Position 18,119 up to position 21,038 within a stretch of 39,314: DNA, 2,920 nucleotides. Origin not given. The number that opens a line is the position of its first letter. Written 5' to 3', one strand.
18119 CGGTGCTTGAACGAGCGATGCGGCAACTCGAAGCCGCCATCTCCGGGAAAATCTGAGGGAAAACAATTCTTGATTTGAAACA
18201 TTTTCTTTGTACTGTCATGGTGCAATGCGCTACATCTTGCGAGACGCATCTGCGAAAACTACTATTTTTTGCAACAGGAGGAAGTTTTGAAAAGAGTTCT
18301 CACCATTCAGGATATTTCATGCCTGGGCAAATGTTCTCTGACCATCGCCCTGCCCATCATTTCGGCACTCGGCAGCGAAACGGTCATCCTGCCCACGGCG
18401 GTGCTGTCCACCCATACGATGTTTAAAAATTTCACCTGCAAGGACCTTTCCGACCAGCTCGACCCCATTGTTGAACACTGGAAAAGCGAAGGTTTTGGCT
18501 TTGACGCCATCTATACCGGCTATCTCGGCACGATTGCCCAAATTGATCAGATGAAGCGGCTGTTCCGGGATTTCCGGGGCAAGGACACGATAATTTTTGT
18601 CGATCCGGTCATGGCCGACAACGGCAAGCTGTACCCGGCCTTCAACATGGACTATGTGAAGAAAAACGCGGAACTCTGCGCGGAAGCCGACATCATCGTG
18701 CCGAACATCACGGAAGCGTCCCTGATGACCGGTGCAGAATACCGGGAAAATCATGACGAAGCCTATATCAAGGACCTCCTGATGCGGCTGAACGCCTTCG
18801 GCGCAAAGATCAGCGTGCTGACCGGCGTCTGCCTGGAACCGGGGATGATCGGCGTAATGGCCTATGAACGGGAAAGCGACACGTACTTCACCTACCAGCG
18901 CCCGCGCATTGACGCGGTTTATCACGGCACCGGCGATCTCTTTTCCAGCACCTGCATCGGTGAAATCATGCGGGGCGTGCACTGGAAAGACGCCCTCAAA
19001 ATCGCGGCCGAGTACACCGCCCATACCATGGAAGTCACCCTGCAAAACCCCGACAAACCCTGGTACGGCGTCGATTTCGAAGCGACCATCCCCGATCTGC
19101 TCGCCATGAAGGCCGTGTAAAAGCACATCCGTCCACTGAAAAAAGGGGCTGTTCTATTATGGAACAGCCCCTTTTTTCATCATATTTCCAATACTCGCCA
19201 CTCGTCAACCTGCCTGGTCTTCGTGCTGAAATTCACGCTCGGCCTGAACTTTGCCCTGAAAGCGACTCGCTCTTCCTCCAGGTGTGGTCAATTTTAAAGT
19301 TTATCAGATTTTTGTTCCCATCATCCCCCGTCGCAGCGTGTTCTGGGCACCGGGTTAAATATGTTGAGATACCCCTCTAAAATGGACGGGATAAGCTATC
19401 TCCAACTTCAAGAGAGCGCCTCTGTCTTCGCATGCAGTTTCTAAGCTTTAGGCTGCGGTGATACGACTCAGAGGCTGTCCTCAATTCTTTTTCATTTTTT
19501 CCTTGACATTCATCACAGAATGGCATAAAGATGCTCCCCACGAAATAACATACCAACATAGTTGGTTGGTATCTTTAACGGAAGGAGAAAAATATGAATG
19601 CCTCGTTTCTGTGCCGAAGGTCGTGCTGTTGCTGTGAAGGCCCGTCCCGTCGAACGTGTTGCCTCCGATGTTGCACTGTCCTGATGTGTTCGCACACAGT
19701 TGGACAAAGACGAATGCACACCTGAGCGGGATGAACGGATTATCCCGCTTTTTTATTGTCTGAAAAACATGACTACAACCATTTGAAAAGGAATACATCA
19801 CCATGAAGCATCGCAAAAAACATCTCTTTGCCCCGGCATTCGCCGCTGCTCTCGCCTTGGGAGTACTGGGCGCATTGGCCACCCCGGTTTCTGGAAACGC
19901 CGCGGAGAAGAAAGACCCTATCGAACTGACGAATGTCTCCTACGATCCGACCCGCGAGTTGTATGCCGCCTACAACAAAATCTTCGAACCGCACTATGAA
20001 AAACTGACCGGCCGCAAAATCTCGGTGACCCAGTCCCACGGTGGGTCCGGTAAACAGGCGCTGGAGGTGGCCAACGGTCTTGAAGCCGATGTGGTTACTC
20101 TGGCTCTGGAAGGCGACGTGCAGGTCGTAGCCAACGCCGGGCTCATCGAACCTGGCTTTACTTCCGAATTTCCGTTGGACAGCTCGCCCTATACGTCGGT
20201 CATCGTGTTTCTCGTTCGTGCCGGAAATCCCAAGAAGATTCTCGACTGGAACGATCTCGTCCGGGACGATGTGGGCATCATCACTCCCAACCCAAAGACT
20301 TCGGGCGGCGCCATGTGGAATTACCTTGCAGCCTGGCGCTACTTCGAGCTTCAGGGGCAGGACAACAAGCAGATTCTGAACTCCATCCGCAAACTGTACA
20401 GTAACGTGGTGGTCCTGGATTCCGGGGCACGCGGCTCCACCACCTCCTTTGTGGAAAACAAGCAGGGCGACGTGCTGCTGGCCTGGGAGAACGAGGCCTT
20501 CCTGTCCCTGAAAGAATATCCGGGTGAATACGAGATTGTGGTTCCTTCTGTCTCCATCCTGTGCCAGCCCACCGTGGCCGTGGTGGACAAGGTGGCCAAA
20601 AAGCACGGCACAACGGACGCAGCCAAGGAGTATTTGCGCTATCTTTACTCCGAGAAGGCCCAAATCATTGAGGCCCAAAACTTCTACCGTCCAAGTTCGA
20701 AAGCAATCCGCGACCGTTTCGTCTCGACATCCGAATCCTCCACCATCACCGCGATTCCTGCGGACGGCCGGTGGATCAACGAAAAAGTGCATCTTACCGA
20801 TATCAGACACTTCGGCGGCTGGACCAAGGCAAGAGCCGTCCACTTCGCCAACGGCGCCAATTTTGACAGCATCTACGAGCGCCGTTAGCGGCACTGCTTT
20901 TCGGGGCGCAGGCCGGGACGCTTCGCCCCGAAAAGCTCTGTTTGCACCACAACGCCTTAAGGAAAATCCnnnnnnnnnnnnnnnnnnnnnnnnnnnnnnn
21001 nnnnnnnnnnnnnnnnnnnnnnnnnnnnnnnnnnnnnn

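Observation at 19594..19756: Polycysteine leader ORF abutting an intrinsic terminator upstream of the sulfate-assimilation operon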

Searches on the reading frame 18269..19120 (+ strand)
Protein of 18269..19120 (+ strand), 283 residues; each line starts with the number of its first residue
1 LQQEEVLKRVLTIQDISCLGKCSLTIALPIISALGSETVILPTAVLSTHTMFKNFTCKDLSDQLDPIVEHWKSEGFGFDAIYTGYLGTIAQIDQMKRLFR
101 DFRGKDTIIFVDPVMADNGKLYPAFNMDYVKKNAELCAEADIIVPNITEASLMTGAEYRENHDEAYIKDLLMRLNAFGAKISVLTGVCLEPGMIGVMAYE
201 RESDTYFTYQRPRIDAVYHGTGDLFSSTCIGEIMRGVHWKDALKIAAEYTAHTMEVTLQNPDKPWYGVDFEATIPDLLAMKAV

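Call 8: search_protein_families(library=ncbifam, proteins=[window:18269-19120:+])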
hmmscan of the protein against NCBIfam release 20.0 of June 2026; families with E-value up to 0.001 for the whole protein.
window:18269-19120:+ (283 aa): 13 families
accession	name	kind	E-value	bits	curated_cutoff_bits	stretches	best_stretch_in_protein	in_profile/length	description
NF005491.0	PRK07105.1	equivalog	2.3e-84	283.1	231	1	6-278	4-278/286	pyridoxamine kinase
NF004398.0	PRK05756.1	equivalog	6.9e-19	68.2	292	1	8-258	3-258/287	pyridoxal kinase PdxY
NF006034.0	PRK08176.1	equivalog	7.8e-19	68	342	1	9-259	17-269/283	pyridoxine/pyridoxal/pyridoxamine kinase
TIGR00097.1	HMP-P_kinase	equivalog_domain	1.2e-16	60.8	204.95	1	75-257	65-241/254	bifunctional hydroxymethylpyrimidine kinase/phosphomethylpyrimidine kinase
TIGR00687.1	pyridox_kin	equivalog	6.3e-15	55.3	144.5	1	8-259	3-260/288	pyridoxal kinase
NF006346.0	PRK08573.1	equivalog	1.3e-13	50.6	528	1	12-256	9-246/450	bifunctional hydroxymethylpyrimidine kinase/phosphomethylpyrimidine kinase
NF009077.0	PRK12412.1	equivalog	1.7e-12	47.3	385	1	58-254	60-246/274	pyridoxine/pyridoxal/pyridoxamine kinase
NF011301.0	PRK14713.1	equivalog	6.7e-12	45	512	1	28-253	42-261/534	bifunctional hydroxymethylpyrimidine kinase/phosphomethylpyrimidine kinase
NF009259.0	PRK12616.1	equivalog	1.8e-10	40.9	390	1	73-254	70-247/270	bifunctional hydroxymethylpyrimidine kinase/phosphomethylpyrimidine kinase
NF007070.0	PRK09517.1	equivalog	2.8e-08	32.6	761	1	9-252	243-480/755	multifunctional thiamine-phosphate pyrophosphorylase/synthase/phosphomethylpyrimidine kinase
NF009078.0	PRK12413.1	equivalog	4.4e-06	26.5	225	1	77-251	70-237/253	bifunctional hydroxymethylpyrimidine kinase/phosphomethylpyrimidine kinase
TIGR02152.1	D_ribokin_bact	equivalog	3.6e-05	23.2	299.65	1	132-253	168-280/298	ribokinase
TIGR04382.1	myo_inos_iolC_N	equivalog_domain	0.00076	18.8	300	0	134-251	183-287/309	5-dehydro-2-deoxygluconokinase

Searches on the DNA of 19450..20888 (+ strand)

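Call 31: search_rna_families(sources=[L003, L004, L006, L008, L009, L010, L011, L014, L016, L017, L024, L026, L033, L036, L037, L040, L042, L044, L046, L053], threshold=gathering)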
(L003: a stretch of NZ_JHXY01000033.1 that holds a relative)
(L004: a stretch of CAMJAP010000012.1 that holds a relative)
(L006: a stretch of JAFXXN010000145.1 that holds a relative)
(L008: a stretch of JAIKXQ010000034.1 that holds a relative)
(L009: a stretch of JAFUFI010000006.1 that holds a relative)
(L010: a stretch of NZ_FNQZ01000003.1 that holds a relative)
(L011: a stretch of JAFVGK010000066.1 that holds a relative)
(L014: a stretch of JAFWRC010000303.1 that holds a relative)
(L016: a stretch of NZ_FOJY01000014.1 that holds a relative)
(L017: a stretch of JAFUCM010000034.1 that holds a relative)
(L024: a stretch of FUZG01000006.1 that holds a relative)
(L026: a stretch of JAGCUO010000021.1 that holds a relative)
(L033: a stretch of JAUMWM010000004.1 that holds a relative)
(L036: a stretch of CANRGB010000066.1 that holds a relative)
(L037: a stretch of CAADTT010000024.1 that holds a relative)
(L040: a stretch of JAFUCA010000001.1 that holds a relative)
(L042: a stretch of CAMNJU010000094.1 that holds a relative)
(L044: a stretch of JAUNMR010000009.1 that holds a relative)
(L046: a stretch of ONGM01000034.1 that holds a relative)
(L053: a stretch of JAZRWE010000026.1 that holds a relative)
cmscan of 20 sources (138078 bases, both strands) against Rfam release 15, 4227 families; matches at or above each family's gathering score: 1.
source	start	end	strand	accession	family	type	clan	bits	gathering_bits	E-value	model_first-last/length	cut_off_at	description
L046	984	1056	-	RF00005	tRNA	Gene; tRNA;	CL00001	60.8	29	2.3e-10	1-71/71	no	tRNA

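Call 32: search_rna_families(source=window, start=19450, end=19830, threshold=evalue, max_evalue=10)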
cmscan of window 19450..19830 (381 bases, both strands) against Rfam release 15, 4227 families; matches with E-value up to 10: 3.
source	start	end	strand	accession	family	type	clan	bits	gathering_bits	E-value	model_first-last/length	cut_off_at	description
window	19725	19793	+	RF02900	AaHKsRNA82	Gene; sRNA;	-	18.8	51.4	2.6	9-71/81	no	Aggregatibacter sRNA 82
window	19665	19775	-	RF02854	Ysr100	Gene; sRNA;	-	14.3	47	4.4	1-120/120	no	Yersinia sRNA 100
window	19704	19765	+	RF01561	DdR11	Gene; snRNA; snoRNA; CD-box;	-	12.3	65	9.5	1-76/76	no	Dictyostelium snoRNA DdR11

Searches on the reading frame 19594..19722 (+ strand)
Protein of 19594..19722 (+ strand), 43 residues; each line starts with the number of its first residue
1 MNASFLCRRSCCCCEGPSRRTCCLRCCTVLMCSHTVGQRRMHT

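Call 16: find_homologous_proteins(query=window:19594-19722:+, max_evalue=10)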
Query seq(43 aa): no candidate shares three 5-residue words with the query. No homologue found.
